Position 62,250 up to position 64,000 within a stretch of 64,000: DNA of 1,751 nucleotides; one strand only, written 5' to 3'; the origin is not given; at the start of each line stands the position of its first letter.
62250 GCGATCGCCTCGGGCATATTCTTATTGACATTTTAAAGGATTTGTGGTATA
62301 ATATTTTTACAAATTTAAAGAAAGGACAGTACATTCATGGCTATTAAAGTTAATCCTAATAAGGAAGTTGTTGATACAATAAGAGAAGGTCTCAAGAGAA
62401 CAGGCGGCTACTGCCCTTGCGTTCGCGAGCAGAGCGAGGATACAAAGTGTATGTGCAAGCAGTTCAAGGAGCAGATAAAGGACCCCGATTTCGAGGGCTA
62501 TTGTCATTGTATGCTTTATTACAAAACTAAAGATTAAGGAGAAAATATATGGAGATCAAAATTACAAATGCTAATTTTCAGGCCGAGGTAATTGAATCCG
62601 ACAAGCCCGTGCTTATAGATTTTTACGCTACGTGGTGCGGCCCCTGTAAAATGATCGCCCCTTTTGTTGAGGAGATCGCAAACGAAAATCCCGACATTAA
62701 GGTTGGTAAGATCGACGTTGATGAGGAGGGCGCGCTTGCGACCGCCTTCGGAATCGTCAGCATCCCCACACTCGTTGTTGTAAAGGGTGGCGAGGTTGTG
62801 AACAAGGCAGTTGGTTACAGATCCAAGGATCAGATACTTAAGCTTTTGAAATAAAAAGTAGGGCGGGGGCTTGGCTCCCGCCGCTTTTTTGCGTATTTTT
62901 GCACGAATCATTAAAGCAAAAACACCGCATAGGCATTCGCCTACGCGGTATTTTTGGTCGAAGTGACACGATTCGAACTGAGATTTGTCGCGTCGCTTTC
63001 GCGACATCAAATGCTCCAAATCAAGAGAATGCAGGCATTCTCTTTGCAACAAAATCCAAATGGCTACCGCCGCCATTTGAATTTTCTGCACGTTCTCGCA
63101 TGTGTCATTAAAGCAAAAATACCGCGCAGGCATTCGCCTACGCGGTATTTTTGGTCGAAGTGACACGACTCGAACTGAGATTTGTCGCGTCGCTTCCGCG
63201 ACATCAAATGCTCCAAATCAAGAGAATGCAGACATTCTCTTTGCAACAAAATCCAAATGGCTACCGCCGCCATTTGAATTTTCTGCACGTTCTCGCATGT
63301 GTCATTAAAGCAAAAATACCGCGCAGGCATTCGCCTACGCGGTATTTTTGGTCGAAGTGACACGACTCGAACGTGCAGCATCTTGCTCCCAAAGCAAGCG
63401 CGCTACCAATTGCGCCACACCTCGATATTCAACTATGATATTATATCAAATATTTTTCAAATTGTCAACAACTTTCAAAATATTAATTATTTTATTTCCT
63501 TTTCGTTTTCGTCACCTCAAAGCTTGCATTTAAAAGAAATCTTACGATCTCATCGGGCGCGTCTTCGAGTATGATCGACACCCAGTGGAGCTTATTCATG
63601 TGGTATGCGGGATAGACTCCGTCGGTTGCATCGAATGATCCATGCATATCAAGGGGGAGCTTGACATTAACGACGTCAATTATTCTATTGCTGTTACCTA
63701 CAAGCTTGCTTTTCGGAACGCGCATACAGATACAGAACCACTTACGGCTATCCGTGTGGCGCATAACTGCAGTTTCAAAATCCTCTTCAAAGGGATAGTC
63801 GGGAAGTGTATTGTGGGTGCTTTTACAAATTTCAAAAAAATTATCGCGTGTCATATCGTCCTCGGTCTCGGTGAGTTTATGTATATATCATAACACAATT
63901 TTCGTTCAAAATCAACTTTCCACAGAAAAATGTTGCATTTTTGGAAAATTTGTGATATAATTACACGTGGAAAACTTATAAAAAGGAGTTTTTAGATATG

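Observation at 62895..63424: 197-bp tandem array in which every unit ends with the last 24 nt of tRNA-Pro plus its terminator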

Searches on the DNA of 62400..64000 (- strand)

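Call 4: search_rna_families(source=window, start=62400, end=64000, threshold=evalue, max_evalue=10, show_alignments=3)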
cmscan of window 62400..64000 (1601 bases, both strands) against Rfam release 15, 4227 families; matches with E-value up to 10: 15.
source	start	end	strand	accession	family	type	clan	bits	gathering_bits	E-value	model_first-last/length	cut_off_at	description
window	63352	63424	-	RF00005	tRNA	Gene; tRNA;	CL00001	63.5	29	4.9e-13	1-71/71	no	tRNA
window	63113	63154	+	RF00898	mir-242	Gene; miRNA;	-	31.4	54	0.00045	1-77/77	no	mir-242 microRNA precursor family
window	63310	63351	+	RF00898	mir-242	Gene; miRNA;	-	31.4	54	0.00045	1-77/77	no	mir-242 microRNA precursor family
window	62913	63020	-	RF04312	trpB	Cis-reg;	-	30.1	59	0.092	1-107/107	no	trpB ncRNA motif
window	63110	63217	-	RF04312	trpB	Cis-reg;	-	29.1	59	0.15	1-107/107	no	trpB ncRNA motif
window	63307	63412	-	RF04312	trpB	Cis-reg;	-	29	59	0.15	1-107/107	no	trpB ncRNA motif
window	62852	62960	+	RF04312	trpB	Cis-reg;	-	26.3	59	0.52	1-107/107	no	trpB ncRNA motif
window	63045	63157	+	RF04312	trpB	Cis-reg;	-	24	59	1.4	1-107/107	no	trpB ncRNA motif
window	63242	63354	+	RF04312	trpB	Cis-reg;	-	24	59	1.4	1-107/107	no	trpB ncRNA motif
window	63118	63199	-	RF00512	Leu_leader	Cis-reg; leader;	-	21.9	50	0.11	1-148/148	no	Leucine operon leader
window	62916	62957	+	RF00898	mir-242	Gene; miRNA;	-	21.8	54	0.22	1-77/77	no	mir-242 microRNA precursor family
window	62798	62895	+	RF00558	L20_leader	Cis-reg; leader;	-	19.7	58.7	0.66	1-127/127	no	Ribosomal protein L20 leader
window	63117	63152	+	RF02616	SSRC8_2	Gene; sRNA;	-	16.9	72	0.05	1-281/281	no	Streptococcus sRNA 8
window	63299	63363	-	RF04128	MIR8562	Gene; miRNA;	-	15.6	211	6.5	1-242/242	no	MIR8562 microRNA precursor family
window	62809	62888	+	RF01398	isrP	Gene; sRNA;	-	14.8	45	8.6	1-148/148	no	isrP Hfq binding RNA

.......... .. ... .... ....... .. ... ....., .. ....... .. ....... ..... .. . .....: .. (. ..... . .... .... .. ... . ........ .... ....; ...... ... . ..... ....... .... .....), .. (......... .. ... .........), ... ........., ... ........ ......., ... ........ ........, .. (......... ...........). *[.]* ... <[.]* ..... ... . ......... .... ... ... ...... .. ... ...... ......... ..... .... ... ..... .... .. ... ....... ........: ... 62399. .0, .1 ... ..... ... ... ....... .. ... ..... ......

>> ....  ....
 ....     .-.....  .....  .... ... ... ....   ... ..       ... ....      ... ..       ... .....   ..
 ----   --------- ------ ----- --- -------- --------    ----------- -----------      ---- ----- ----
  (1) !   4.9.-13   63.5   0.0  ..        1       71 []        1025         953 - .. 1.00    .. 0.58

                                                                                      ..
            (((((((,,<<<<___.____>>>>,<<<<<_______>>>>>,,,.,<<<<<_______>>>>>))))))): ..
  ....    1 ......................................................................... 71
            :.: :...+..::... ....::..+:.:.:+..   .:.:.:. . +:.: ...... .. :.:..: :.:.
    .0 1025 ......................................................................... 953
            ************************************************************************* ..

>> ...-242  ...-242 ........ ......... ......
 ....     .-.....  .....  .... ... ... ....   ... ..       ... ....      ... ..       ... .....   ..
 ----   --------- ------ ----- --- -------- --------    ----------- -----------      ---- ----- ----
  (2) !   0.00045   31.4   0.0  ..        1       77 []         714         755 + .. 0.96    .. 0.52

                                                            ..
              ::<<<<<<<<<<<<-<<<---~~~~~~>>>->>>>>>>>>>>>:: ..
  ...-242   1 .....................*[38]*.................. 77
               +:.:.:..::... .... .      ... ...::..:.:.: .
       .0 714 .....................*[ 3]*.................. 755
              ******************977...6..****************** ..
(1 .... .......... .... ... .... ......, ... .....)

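Call 35: search_rna_families(source=L024, start=1300, end=1618, threshold=evalue, max_evalue=1, show_alignments=2)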
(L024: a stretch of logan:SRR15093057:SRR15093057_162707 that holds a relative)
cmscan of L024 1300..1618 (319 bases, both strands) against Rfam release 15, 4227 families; matches with E-value up to 1: 0.
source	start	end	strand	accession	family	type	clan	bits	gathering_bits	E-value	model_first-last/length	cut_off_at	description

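Call 66: search_rna_families(sources=[L011, L026, L027, L028, L041, L014, L012], threshold=gathering)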
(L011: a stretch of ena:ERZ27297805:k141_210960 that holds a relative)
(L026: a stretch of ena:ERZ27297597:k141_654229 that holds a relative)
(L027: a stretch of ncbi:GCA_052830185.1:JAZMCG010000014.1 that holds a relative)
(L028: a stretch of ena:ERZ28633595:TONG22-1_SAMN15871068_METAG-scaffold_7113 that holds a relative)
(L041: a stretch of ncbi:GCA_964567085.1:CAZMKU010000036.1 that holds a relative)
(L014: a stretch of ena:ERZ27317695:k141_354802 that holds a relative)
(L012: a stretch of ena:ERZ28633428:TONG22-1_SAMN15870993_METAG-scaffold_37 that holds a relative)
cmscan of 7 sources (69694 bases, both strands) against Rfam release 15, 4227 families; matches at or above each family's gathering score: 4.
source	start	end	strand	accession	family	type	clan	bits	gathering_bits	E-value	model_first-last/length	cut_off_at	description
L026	207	279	+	RF00005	tRNA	Gene; tRNA;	CL00001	67.8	29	1.4e-12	1-71/71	no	tRNA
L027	8971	9043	-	RF00005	tRNA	Gene; tRNA;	CL00001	67.7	29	1.5e-12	1-71/71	no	tRNA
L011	7758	7829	-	RF00005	tRNA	Gene; tRNA;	CL00001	64.2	29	1.3e-11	1-71/71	no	tRNA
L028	5237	5309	+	RF00005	tRNA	Gene; tRNA;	CL00001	63.4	29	2.2e-11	1-71/71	no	tRNA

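Call 83: build_rna_model(alignment_id=A1, structure=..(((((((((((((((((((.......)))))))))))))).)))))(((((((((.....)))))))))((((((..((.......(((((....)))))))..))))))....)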
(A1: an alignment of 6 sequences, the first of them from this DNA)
Model R1 built from alignment A1 (6 sequences, 116 columns); structure: as given.
model positions 114; base pairs 41; branch points 2; effective number of sequences 0.82; information 0.59 bits per position. Calibrated on 0.2 Mb of random sequence (short: E-values are rough).
structure used (alignment columns):
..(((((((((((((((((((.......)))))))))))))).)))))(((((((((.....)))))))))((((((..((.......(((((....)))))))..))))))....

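Call 84: search_with_rna_model(model_id=R1, sources=[window, L011, L012, L013, L014, L015, L016, L017, L018, L019, L020, L021, L024, L025, L026, L027, L028, L029, L030, L031, L032, L033, L034, L035, L041, L042, L043, L044], max_evalue=10)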
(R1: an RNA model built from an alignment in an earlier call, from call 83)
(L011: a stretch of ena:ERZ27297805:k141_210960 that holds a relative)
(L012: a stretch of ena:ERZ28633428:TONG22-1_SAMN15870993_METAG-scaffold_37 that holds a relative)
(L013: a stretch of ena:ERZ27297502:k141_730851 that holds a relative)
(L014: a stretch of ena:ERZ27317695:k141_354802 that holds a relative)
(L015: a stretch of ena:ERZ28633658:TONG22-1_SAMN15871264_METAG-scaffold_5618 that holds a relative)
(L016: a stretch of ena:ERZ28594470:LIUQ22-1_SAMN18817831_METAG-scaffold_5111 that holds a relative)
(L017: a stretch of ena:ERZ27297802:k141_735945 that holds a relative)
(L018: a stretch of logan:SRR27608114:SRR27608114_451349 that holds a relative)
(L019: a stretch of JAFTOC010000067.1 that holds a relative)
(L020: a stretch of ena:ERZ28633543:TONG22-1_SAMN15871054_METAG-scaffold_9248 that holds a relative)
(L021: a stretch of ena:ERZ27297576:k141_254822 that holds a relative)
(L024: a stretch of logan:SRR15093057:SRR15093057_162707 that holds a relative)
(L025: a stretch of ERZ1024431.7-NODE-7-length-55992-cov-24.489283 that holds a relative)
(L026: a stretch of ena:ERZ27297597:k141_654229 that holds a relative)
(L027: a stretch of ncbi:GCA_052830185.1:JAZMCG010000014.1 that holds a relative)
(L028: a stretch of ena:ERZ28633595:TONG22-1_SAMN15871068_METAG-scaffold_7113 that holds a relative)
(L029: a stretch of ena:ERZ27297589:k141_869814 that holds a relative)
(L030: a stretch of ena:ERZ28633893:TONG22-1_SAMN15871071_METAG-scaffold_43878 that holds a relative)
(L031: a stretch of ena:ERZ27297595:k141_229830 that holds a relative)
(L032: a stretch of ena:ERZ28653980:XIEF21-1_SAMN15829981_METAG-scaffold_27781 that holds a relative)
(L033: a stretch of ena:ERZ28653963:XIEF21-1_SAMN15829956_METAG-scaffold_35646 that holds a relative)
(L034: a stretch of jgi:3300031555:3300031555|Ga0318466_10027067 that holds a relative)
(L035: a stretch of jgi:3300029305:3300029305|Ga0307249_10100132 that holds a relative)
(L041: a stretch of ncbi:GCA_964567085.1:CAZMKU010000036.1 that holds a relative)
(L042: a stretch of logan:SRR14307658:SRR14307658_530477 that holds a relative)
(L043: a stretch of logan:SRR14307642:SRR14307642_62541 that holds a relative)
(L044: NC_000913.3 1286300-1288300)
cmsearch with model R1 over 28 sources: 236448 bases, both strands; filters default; matches with E-value up to 10: 18.
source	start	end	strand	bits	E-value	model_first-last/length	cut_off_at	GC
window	63175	63288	-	138.3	5.5e-32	1-114/114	no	0.46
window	62978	63091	-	138.3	5.5e-32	1-114/114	no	0.46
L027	8791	8905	-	124.4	1.5e-28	1-114/114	no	0.44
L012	10700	10805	-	92.5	1.2e-20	1-114/114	no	0.41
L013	10700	10805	-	92.5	1.2e-20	1-114/114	no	0.41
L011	5131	5236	-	92.5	1.2e-20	1-114/114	no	0.41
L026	1808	1913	+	91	2.9e-20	1-114/114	no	0.42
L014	10700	10805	-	88.5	1.2e-19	1-114/114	no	0.39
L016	8011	8116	-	88.5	1.2e-19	1-114/114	no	0.39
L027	8858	8970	+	26.3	0.0003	1-114/114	no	0.41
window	63044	63153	+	25.7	0.00041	1-114/114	no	0.45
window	63241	63350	+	25.7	0.00041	1-114/114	no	0.45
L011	5189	5253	+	24.8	0.00071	1-114/114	no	0.45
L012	10758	10822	+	24.8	0.00071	1-114/114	no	0.45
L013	10758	10822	+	24.8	0.00071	1-114/114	no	0.45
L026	1752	1855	-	24.4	0.00087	1-114/114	no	0.44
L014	10758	10881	+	21.8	0.0037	1-114/114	no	0.46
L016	8069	8192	+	21.8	0.0037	1-114/114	no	0.46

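Call 91: search_dna_similar(query=window:62908-63372:-, collection=phages, mode=distant, max_evalue=0.001, max_rows=10)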
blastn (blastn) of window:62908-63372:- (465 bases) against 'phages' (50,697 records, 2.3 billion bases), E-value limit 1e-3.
No match.

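Call 92: search_dna_similar(query=window:62908-63372:-, collection=plasmids, mode=distant, max_evalue=0.001, max_rows=10)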
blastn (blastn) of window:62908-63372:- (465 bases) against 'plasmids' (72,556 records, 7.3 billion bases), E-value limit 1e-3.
No match.

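Call 96: search_with_rna_model(model_id=R1, sources=[L011, L014, L026], max_evalue=1e-10, show_alignments=3)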
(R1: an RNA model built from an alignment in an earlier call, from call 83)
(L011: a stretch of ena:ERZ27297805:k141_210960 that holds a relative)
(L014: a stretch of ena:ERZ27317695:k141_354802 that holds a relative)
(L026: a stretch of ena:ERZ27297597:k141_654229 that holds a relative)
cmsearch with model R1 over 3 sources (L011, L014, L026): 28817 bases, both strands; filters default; matches with E-value up to 1e-10: 3.
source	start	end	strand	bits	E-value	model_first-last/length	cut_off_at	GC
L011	5131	5236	-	92.5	1.5e-21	1-114/114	no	0.41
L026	1808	1913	+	91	3.5e-21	1-114/114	no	0.42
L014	10700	10805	-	88.5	1.5e-20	1-114/114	no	0.39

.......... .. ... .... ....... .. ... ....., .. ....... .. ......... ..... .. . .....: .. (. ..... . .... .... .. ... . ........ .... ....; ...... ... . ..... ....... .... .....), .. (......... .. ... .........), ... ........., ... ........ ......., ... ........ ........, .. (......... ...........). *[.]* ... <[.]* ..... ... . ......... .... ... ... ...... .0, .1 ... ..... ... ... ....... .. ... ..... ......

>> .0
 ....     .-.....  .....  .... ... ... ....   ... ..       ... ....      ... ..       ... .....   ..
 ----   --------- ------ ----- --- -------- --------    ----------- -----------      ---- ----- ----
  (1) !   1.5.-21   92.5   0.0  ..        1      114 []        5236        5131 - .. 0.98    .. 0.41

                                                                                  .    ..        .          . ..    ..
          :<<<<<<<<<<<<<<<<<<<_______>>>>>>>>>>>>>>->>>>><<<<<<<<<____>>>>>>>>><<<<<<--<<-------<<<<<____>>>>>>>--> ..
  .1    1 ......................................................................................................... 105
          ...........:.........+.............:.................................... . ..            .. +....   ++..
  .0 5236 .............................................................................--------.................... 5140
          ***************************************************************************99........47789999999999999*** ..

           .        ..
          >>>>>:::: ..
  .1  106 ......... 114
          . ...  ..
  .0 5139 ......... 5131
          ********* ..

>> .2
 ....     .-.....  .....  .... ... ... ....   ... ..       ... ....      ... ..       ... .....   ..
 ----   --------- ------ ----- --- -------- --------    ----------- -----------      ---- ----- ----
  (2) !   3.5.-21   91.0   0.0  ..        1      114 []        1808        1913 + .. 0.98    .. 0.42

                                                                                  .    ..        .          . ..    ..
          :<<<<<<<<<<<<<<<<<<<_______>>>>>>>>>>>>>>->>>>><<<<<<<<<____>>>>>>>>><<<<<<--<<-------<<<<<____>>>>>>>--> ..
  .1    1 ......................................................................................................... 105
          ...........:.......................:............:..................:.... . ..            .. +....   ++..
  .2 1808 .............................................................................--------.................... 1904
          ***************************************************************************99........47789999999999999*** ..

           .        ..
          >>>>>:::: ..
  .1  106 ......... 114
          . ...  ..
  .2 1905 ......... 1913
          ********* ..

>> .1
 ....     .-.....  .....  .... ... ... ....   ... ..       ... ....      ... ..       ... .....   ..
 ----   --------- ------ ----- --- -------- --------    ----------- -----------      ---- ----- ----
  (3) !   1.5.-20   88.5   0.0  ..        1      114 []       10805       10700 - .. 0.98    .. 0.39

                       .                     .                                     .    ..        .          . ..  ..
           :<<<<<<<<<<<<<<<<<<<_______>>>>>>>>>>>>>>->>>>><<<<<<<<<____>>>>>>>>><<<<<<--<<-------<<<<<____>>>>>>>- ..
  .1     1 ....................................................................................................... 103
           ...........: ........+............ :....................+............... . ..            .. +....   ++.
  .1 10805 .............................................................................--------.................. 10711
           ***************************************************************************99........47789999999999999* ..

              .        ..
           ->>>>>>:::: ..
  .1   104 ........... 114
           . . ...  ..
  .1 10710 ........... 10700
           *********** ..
